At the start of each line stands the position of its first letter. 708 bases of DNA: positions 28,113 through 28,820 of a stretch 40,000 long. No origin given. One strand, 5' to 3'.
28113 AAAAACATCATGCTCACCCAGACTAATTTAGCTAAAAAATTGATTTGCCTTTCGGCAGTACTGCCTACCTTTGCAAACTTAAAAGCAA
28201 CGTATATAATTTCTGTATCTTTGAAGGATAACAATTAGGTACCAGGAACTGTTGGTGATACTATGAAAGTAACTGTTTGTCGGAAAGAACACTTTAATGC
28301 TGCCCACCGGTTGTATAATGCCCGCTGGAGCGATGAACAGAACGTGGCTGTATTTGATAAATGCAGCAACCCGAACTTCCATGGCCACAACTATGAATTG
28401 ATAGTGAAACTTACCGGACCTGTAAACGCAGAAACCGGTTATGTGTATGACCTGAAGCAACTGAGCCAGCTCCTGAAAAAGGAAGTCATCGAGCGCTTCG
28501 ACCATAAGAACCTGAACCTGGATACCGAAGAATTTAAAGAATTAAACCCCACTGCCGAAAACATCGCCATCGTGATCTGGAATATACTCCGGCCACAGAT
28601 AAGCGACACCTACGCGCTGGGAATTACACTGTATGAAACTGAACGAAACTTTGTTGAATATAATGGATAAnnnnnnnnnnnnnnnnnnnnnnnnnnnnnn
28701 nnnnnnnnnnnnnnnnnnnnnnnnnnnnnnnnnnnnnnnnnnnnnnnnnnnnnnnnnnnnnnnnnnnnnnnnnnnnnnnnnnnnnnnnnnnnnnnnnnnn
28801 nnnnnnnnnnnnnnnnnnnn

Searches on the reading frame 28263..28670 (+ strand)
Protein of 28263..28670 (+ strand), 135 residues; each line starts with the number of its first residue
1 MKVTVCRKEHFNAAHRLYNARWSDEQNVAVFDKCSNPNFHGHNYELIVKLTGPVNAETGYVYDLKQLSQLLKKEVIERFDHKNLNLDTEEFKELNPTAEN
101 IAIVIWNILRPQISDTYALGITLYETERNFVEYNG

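Call 79: search_protein_families(library=pfam, proteins=[window:28263-28670:+], max_evalue=0.00001)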
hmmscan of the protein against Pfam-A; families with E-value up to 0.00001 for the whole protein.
window:28263-28670:+ (135 aa): 1 family
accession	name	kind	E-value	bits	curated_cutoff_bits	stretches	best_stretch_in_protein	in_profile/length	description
PF01242.24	PTPS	-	5.6e-34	117.1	22.4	1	5-134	2-119/121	6-pyruvoyl tetrahydropterin synthase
